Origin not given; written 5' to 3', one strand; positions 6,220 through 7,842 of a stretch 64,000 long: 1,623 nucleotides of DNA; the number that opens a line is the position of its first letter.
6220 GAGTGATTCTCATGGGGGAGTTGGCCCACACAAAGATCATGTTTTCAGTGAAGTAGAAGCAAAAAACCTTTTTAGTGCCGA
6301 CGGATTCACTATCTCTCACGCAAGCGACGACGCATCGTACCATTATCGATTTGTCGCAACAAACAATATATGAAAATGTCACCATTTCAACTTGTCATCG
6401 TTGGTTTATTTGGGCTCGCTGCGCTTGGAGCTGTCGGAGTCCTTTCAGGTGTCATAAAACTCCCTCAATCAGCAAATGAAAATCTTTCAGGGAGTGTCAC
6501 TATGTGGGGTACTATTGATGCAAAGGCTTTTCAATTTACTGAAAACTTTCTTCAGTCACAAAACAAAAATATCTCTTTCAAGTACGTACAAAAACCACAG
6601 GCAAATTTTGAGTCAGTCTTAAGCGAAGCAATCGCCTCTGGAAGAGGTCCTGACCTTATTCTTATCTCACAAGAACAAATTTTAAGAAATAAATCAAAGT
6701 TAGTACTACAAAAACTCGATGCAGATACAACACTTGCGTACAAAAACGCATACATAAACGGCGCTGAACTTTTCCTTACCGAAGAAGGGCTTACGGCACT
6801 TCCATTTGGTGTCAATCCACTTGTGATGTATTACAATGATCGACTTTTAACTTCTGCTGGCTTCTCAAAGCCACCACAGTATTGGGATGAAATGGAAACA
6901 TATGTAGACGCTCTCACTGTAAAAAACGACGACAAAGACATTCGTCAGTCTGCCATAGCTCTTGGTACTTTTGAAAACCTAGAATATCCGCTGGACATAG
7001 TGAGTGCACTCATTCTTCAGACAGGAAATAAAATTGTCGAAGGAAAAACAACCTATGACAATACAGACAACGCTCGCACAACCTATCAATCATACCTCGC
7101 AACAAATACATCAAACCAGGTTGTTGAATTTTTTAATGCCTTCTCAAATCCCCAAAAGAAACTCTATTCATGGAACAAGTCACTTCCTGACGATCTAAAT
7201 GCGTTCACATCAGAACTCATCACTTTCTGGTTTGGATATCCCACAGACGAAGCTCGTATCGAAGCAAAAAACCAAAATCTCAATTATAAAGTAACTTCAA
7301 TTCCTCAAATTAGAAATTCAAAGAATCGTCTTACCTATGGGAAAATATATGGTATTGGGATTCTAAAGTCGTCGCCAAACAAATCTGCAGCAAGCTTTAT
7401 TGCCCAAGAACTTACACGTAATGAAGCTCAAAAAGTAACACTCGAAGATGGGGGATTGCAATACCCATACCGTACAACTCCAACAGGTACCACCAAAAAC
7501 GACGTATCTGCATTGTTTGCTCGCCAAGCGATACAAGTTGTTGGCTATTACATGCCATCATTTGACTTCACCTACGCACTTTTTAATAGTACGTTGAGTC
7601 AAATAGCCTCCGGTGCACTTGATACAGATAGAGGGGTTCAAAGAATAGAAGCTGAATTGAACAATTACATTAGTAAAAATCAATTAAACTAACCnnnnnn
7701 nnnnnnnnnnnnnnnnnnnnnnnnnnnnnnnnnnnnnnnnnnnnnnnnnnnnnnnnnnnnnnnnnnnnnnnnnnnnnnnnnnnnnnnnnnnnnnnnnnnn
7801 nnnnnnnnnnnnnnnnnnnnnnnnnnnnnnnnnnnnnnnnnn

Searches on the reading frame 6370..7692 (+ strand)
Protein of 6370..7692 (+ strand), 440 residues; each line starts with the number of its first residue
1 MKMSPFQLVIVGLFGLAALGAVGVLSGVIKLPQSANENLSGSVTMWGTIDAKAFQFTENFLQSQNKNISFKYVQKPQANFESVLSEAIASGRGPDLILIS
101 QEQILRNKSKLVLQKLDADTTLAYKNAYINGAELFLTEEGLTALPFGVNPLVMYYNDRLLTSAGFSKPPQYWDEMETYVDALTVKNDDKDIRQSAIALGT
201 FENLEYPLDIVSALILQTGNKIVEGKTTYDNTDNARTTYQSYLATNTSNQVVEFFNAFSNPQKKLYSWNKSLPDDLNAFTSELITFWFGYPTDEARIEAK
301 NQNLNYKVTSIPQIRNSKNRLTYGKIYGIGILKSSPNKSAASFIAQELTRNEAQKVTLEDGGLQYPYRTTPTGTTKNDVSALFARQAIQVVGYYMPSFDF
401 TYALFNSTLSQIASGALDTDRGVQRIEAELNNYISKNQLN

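Call 3: search_protein_families(library=pfam, proteins=[window:6370-7692:+], max_evalue=1)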
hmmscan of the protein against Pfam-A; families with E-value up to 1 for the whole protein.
window:6370-7692:+ (440 aa): 0 families

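Call 4: search_protein_families(library=ncbifam, proteins=[window:6370-7692:+], max_evalue=1)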
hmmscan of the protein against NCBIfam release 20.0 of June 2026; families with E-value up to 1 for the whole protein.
window:6370-7692:+ (440 aa): 1 family
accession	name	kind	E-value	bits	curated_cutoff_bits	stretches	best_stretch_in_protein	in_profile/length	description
NF053763.1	ABCarbgalBndGanS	equivalog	5.6e-05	22.1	700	1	64-175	62-172/420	galactooligosaccharide ABC transporter substrate-binding protein GanS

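Call 28: find_homologous_proteins(query=window:6370-7692:+, max_evalue=0.001)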
Query window:6370-7692:+ (440 aa): 205 proteins with E <= 0.001 among 8000 candidates; the best 120 are listed.
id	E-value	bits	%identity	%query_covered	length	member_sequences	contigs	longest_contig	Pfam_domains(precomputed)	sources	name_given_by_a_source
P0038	1.7e-285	964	99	100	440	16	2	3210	-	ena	-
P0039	1.0e-220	751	75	100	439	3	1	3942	-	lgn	-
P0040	2.3e-220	750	75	100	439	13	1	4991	-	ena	-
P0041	5.3e-219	745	74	100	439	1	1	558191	-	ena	-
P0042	2.6e-218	743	73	100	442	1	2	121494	PF13416.12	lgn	-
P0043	1.3e-217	741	74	100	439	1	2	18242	-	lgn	-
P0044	8.2e-217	738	74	100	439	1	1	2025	-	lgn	-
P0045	2.1e-213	727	73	100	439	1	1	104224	PF13416.12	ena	-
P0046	2.2e-213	727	73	100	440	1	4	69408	PF13416.12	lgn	-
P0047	4.3e-211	719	72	100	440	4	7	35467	PF13416.12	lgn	-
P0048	3.7e-206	703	71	100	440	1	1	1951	-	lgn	-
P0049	2.0e-199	681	70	100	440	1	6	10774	-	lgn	-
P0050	1.2e-196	672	69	100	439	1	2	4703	PF13416.12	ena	-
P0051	1.4e-190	652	66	98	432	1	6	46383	-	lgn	-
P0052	4.1e-180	617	62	100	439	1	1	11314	-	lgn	-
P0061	4.3e-70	255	36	99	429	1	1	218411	PF13416.12,PF01547.31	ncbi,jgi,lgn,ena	ncbi:MAG: extracellular solute-binding protein [Candidatus Paceibacterota bacterium]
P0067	6.2e-64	235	32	98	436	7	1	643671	PF13416.12,PF01547.31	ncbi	ncbi:MAG: extracellular solute-binding protein [Candidatus Paceibacterota bacterium]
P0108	2.8e-59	219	31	94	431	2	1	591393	PF13416.12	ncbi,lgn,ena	-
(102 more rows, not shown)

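Call 30: find_encoding_contigs(protein=P0067, flank=8000, max_places=1)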
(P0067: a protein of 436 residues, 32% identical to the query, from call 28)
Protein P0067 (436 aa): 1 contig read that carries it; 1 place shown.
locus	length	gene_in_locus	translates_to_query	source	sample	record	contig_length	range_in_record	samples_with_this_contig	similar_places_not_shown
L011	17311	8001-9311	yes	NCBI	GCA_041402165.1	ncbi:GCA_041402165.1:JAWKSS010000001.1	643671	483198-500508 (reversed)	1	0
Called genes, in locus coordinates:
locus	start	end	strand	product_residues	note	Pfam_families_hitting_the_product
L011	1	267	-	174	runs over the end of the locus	PF01327:Pep_deformylase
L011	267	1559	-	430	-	PF13393:tRNA-synt_His, PF00587:tRNA-synt_2b, PF03129:HGTP_anticodon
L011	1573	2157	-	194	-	PF10502:Peptidase_S26, PF00717:Peptidase_S24 (weak)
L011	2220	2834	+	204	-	PF01195:Pept_tRNA_hydro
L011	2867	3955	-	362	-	PF00575:S1 (weak), PF23459:S1_RRP5 (faint), PF21710:Spt6_S1 (faint), PF00575:S1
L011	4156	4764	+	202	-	PF13483:Lactamase_B_3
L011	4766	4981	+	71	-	-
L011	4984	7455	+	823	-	PF00521:DNA_topoisoIV, PF03989:DNA_gyraseA_C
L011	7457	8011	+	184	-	PF01209:Ubie_methyltran, PF01728:FtsJ, PF13489:Methyltransf_23 (weak), PF13847:Methyltransf_31, PF08241:Methyltransf_11, PF08242:Methyltransf_12, PF13649:Methyltransf_25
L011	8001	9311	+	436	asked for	PF01547:SBP_bac_1, PF13416:SBP_bac_8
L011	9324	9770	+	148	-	PF04956:TrbC (weak), PF18895:T4SS_pilin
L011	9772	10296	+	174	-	PF18895:T4SS_pilin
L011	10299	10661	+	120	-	PF18895:T4SS_pilin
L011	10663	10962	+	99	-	PF18895:T4SS_pilin (weak)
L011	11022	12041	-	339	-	-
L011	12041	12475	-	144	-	-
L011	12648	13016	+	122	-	PF18895:T4SS_pilin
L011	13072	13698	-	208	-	-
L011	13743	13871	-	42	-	-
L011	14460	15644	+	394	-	PF00999:Na_H_Exchanger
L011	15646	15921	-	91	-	PF02033:RBFA (weak)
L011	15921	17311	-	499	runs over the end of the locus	PF00009:GTP_EFTU, PF00071:Ras (weak), PF01926:MMR_HSR1, PF22042:EF-G_D2, PF11987:IF-2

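Call 31: find_encoding_contigs(protein=P0108, flank=8000, max_places=1)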
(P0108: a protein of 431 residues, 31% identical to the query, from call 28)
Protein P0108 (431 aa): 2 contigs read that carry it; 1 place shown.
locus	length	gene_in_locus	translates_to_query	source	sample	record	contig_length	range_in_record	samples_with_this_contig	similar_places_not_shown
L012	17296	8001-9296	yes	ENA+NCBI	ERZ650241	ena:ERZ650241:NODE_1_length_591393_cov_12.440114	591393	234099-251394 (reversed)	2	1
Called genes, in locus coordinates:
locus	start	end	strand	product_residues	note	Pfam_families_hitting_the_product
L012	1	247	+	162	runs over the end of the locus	-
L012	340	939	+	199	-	PF01195:Pept_tRNA_hydro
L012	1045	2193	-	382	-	PF21543:CvfB_2nd (faint), PF23459:S1_RRP5 (faint), PF00575:S1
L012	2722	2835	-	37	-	-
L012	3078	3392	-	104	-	-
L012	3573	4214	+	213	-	PF13483:Lactamase_B_3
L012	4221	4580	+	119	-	-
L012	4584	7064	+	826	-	PF00521:DNA_topoisoIV, PF03989:DNA_gyraseA_C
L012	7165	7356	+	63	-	-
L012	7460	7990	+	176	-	PF13489:Methyltransf_23 (weak), PF01135:PCMT, PF01209:Ubie_methyltran, PF13847:Methyltransf_31, PF08241:Methyltransf_11, PF13649:Methyltransf_25, PF08242:Methyltransf_12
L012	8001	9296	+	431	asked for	PF13416:SBP_bac_8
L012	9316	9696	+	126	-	PF18895:T4SS_pilin (weak)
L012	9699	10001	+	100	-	PF18895:T4SS_pilin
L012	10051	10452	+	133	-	PF18895:T4SS_pilin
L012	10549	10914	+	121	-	PF18895:T4SS_pilin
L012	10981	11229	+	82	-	PF18895:T4SS_pilin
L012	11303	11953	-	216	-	-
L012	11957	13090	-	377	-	PF01145:Band_7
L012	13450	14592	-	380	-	PF01168:Ala_racemase_N, PF00842:Ala_racemase_C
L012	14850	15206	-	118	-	PF02033:RBFA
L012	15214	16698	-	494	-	PF00009:GTP_EFTU, PF01926:MMR_HSR1, PF22042:EF-G_D2, PF11987:IF-2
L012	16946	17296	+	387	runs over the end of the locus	PF00266:Aminotran_5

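Call 32: find_encoding_contigs(protein=P0061, flank=8000, max_places=1)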
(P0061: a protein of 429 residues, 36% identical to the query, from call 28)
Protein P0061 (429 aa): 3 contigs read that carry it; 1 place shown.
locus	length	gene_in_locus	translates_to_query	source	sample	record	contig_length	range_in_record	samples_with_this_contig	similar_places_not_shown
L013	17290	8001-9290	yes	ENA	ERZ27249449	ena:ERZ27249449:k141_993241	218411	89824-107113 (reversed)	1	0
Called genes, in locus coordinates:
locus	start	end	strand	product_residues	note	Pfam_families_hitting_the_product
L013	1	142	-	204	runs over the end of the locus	PF10502:Peptidase_S26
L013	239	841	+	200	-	PF01195:Pept_tRNA_hydro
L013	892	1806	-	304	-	PF00459:Inositol_P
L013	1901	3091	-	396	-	PF21710:Spt6_S1 (faint), PF00575:S1, PF23459:S1_RRP5 (faint), PF00575:S1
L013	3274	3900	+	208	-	PF13483:Lactamase_B_3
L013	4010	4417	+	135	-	-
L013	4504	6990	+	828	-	PF00521:DNA_topoisoIV, PF03989:DNA_gyraseA_C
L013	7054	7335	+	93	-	-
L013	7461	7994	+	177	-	PF01135:PCMT, PF02475:TRM5-TYW2_MTfase (weak), PF05175:MTS (weak), PF01209:Ubie_methyltran, PF13847:Methyltransf_31, PF08241:Methyltransf_11, PF08242:Methyltransf_12, PF13649:Methyltransf_25, +2 more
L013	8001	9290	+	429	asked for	PF01547:SBP_bac_1, PF13416:SBP_bac_8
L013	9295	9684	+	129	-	-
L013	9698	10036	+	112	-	PF04956:TrbC (weak), PF18895:T4SS_pilin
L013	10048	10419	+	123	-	PF18895:T4SS_pilin (weak)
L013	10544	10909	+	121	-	PF18895:T4SS_pilin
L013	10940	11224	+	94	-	PF18895:T4SS_pilin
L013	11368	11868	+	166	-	-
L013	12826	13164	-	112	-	PF02033:RBFA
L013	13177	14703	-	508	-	PF00009:GTP_EFTU, PF00071:Ras (weak), PF01926:MMR_HSR1, PF08477:Roc (weak), PF22042:EF-G_D2, PF11987:IF-2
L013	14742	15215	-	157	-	PF14584:DUF4446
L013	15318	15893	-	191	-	-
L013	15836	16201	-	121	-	-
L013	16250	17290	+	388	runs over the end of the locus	PF00266:Aminotran_5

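Call 41: find_related_loci(query=A2, collection=genome_contigs, flank=6000)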
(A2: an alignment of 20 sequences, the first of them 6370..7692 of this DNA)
Query A2 (440 aa) in genome_contigs; peptide patterns used: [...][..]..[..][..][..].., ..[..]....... (x = any residue, [..] = any of these).
599 stretches matched a pattern (row limit reached: there are more); 532 encode a relative of the query (tblastn E <= 1e-3); the best 80 are kept; 80 distinct loci.
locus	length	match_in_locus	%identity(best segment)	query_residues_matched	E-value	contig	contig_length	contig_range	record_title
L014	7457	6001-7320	93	1-440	0e+0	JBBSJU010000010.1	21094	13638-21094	MAG: Candidatus Paceibacteria bacterium isolate LS4_metabat2.077 LS4_metabat2.077_K_1367352_L_21094_cov_9.9906, whole ge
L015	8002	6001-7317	74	1-439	0e+0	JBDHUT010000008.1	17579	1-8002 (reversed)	MAG: Candidatus Paceibacteria bacterium isolate AS-MICRO-OLR.50 NODE_12323_length_17579_cov_4.247680, whole genome shotg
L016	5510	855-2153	34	2-436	3e-78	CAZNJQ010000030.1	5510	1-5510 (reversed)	MAG TPA_asm: uncultured Candidatus Saccharibacteria bacterium isolate ERP119705_co17_656 genome assembly, contig: NODE_2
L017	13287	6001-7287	36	3-436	3e-76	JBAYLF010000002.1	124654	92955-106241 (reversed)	MAG: Candidatus Paceibacterota bacterium isolate SO_2016_GW1_97 scaffold00324_OW334_2016, whole genome shotgun sequence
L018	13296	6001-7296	35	3-434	4e-75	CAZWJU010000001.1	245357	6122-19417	MAG TPA_asm: uncultured Candidatus Saccharibacteria bacterium isolate SRP278252_co2_131 genome assembly, contig: NODE_33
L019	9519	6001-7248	34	3-425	2e-74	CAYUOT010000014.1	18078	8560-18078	MAG TPA_asm: uncultured Candidatus Saccharibacteria bacterium isolate SRP192927_co4_916 genome assembly, contig: NODE_63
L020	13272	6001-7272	31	3-434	5e-74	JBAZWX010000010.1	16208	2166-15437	MAG: Candidatus Paceibacterota bacterium isolate SO_2017_GW1_42 NODE_13440_length_16208_cov_0.913936_OW334_2017, whole g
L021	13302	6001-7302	34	1-434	8e-74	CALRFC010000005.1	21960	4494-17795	MAG: Candidatus Nomurabacteria bacterium isolate Ike-100m-33 genome assembly, contig: Ike-100-c815, whole genome shotgun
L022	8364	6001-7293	34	6-434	3e-73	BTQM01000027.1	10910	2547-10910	MAG: Patescibacteria group bacterium BMS9Abin13 DNA, NODE_2079_length_10910, whole genome shotgun sequence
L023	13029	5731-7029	32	3-437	1e-72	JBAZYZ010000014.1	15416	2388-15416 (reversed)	MAG: Candidatus Paceibacterota bacterium isolate SO_2017_GW1_94 NODE_14314_length_15416_cov_1.334031_OW334_2017, whole g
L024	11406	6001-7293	33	3-434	6e-72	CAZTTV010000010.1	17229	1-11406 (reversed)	MAG TPA_asm: uncultured Candidatus Saccharibacteria bacterium isolate SRP128015_co3_109 genome assembly, contig: NODE_34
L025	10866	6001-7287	32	3-430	7e-72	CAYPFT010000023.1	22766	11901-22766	MAG TPA_asm: uncultured Candidatus Saccharibacteria bacterium isolate SRP090828_co3_53 genome assembly, contig: NODE_340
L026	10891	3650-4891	34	1-417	1e-71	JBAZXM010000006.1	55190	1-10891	MAG: Candidatus Paceibacterota bacterium isolate SO_2017_GW1_56 NODE_3058_length_55190_cov_1.316329_OW334_2017, whole ge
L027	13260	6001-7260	32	1-431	2e-71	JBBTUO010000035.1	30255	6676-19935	MAG: Patescibacteria group bacterium isolate H41-bin128_1 H41_bin128_1_000000000035, whole genome shotgun sequence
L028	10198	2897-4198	34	4-431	3e-71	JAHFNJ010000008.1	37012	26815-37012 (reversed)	MAG: Candidatus Nomurabacteria bacterium isolate nzgw478 NODE_992_length_37013_cov_5.247045, whole genome shotgun sequen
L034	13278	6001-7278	31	1-431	1e-69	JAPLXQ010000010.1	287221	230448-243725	MAG: Candidatus Nomurabacteria bacterium isolate LacPavin_0818_WC45_MAG_33_35 LacPavin_0818_WC45_scaffold_96302, whole g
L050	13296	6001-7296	33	3-430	3e-68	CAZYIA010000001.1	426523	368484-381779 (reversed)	MAG TPA_asm: uncultured Candidatus Saccharibacteria bacterium isolate SRP263991_co5_231 genome assembly, contig: NODE_11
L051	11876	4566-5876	32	4-438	3e-68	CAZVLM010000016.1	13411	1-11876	MAG TPA_asm: uncultured Candidatus Saccharibacteria bacterium isolate SRP170004_co1_323 genome assembly, contig: NODE_73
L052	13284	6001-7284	33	6-436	2e-67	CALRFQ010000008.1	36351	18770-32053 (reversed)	MAG: Candidatus Nomurabacteria bacterium isolate RH-9nov16-150 genome assembly, contig: RH-9nov16-C-C1815, whole genome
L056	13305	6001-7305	32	2-434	5e-67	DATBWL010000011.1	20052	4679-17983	MAG TPA_asm: Candidatus Paceibacterota bacterium isolate SMAG_U7540 k141_1100689, whole genome shotgun sequence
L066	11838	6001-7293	31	6-437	6e-67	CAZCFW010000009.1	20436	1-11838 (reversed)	MAG TPA_asm: uncultured Candidatus Saccharibacteria bacterium isolate SRP286056_co3_59 genome assembly, contig: NODE_241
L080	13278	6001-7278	31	1-431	3e-67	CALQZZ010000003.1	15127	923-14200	MAG: Candidatus Nomurabacteria bacterium isolate RE-4nov15-362 genome assembly, contig: RE-4nov15-C5785, whole genome sh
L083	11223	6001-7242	32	21-436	2e-65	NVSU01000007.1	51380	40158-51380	MAG: Candidatus Wolfebacteria bacterium isolate NORP133 Contig_source1383C_1548, whole genome shotgun sequence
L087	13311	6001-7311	33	1-430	2e-65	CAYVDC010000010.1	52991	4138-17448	MAG TPA_asm: uncultured Candidatus Saccharibacteria bacterium isolate SRP170004_co1_265 genome assembly, contig: NODE_74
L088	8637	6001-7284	32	3-436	2e-65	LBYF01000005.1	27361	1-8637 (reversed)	MAG: Parcubacteria group bacterium GW2011_GWA2_40_14 UT81_C0005, whole genome shotgun sequence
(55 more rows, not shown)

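Call 58: predict_structure(alignment_id=A2)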
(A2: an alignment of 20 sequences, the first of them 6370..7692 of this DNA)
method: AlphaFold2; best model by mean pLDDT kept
length: 440 residues; sequences in the alignment: 20
mean_pLDDT: 89.4   pTM: 0.84
mean pLDDT of the five models: 89.4, 88.4, 88.2, 88.2, 86.6
residues with pLDDT >= 90: 307; 70-90: 104; 50-70: 18; < 50: 11
segments of 3 or more residues with pLDDT < 50: 29-36
pLDDT, mean of each block of 10 residues (from residue 1): 69 68 49 53 94 91 90 90 92 94 89 89 92 89 95 97 97 96 93 94 94 93 87 85 93 95 92 94 97 94 96 91 95 93 92 88 92 86 95 90 95 93 97 83
secondary structure, 60 per line:
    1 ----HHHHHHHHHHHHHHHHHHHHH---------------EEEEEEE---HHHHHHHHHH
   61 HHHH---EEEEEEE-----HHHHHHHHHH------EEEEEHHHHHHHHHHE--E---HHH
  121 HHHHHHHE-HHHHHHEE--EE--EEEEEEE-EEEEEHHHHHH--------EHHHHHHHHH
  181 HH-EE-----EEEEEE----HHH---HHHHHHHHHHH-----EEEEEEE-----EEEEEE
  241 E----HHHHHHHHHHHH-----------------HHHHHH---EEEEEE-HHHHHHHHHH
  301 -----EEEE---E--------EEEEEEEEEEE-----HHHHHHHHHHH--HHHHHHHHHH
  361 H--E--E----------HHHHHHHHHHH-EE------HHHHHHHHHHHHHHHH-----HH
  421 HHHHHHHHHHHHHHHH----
elements in order: H5-25 E41-47 H51-64 E68-74 H80-89 E96-100 H101-110 H118-127 H130-135 E144-150 E152-156 H157-162 H172-182 E191-196 H207-217 E223-229 E235-241 H246-257 H275-280 E284-289 H291-300 E306-309 E322-332 H338-348 H351-361 H378-388 H398-413 H419-436

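Call 60: fold_search(model_id=the predicted structure, library=pdb)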
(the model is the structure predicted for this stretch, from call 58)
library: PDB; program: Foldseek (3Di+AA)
matches with E <= 10: 1581; with E <= 0.001: 1200
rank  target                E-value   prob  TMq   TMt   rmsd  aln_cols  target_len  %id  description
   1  3w15_C                7.0e-23  1.00  0.66  0.73  10.3       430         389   16  Structure of peroxisomal targeting signal 2 (PTS2) of Saccharomyces cerevisiae 3-ketoacyl-CoA thiolase in complex with (released 2013-07-03)
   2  2zyo_A                1.1e-22  1.00  0.69  0.77   4.6       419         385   18  Crystal structure of cyclo/maltodextrin-binding protein complexed with maltotetraose (released 2009-03-31)
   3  28qn_C                2.1e-22  1.00  0.63  0.72   5.5       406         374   17  MBP-maltose bound to distal DARPin (AHIR dodecamer scaffold system) (released 2026-02-25)
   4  5v6y_B                2.6e-22  1.00  0.63  0.52   5.4       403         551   16  Crystal structure of the human CLR:RAMP1 extracellular domain heterodimer with bound high-affinity and altered selecti (released 2018-01-31)
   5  6sjv_A                3.6e-22  1.00  0.62  0.53   7.1       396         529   17  Structure of HPV18 E6 oncoprotein in complex with mutant E6AP LxxLL motif (released 2019-09-04)
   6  9o9t_A                3.6e-22  1.00  0.62  0.63   5.5       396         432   17  Structure of human MPC IMS-open (released 2025-07-30)
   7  28qm_A                4.6e-22  1.00  0.65  0.75   4.8       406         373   17  MBP bound to distal DARPin (AHIR dodecamer scaffold system) (released 2026-02-25)
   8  3jzj_A                5.1e-22  1.00  0.69  0.77   5.1       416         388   16  Crystal structures of the GacH receptor of Streptomyces glaucescens GLA.O in the unliganded form and in complex with a (released 2010-02-16)
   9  3c4m_A                5.5e-22  1.00  0.64  0.60   5.3       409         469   16  Structure of human parathyroid hormone in complex with the extracellular domain of its G-protein-coupled receptor (PTH (released 2008-04-08)
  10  1ytv_A                5.8e-22  1.00  0.64  0.75   5.1       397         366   17  Maltose-binding protein fusion to a C-terminal fragment of the V1a vasopressin receptor (released 2005-04-12)
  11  5znz_A                6.2e-22  1.00  0.68  0.67   4.4       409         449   17  Structure of mDR3 DD with MBP tag mutant-I387V (released 2019-04-17)
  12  3n94_A                6.2e-22  1.00  0.64  0.61   5.3       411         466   16  Crystal structure of human pituitary adenylate cyclase 1 Receptor-short N-terminal extracellular domain (released 2011-06-08)
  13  5w0z_B                6.2e-22  1.00  0.63  0.53   5.3       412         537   16  Crystal structure of MBP fused activation-induced cytidine deaminase (AID) (released 2017-08-16)
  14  3iot_A                6.5e-22  1.00  0.66  0.74   5.0       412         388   17  Huntingtin amino-terminal region with 17 Gln residues - crystal C92-b (released 2009-09-29)
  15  4wvg_A                7.0e-22  1.00  0.62  0.54   5.5       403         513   17  Crystal structure of the Type-I signal peptidase from Staphylococcus aureus (SpsB). (released 2015-09-23)
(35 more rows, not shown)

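Call 66: list_cluster_members(proteins=[L088:7288-7743:+, L088:7740-8171:+, L088:8181-8528:+])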
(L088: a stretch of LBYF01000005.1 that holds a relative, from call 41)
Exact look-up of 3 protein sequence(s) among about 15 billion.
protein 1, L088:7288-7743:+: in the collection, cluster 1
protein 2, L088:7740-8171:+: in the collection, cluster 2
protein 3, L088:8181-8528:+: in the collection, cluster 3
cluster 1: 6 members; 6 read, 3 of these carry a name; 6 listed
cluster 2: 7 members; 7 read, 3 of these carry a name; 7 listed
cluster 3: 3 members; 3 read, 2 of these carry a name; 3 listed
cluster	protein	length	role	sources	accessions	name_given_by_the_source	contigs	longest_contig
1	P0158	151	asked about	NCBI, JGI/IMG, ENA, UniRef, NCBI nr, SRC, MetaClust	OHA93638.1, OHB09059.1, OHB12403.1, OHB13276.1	MAG: hypothetical protein A3G47_03265 [Candidatus Zambryskibacteria bacterium ... | Uncharacterized protein n=2 Tax=Candidatus Zambryskiibacteriota TaxID=1817925 ... | MAG: hypothetical protein A2W58_02220 [Candidatus Zambryskibacteria bacterium ...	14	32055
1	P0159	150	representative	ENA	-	-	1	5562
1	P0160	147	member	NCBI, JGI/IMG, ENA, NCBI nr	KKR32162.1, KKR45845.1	MAG: hypothetical protein UT65_C0007G0003 [Parcubacteria group bacterium ...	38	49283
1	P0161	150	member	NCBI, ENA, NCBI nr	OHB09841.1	MAG: hypothetical protein A3I21_02500 [Candidatus Zambryskibacteria bacterium ...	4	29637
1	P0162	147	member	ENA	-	-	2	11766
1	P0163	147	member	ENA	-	-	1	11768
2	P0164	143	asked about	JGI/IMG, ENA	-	-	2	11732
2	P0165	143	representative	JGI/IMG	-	-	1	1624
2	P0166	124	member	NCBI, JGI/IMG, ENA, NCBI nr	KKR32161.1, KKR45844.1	MAG: hypothetical protein UT65_C0007G0002 [Parcubacteria group bacterium ...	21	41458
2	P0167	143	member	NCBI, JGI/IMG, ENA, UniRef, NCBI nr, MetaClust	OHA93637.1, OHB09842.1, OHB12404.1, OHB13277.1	MAG: hypothetical protein A3G47_03270 [Candidatus Zambryskibacteria bacterium ... | TrbC/VirB2 family protein n=2 Tax=Candidatus Zambryskiibacteriota TaxID=1817925 ... | MAG: hypothetical protein A2W58_02215 [Candidatus Zambryskibacteria bacterium ...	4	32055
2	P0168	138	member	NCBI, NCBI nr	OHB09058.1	MAG: hypothetical protein A2W64_01900 [Candidatus Zambryskibacteria bacterium ...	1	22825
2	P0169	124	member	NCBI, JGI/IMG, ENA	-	-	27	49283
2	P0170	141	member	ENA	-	-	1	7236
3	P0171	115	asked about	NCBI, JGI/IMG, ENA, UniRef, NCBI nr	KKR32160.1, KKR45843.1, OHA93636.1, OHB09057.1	MAG: hypothetical protein UT65_C0007G0001 [Parcubacteria group bacterium ... | Uncharacterized protein n=1 Tax=Candidatus Zambryskibacteria bacterium ...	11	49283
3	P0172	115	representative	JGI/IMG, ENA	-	-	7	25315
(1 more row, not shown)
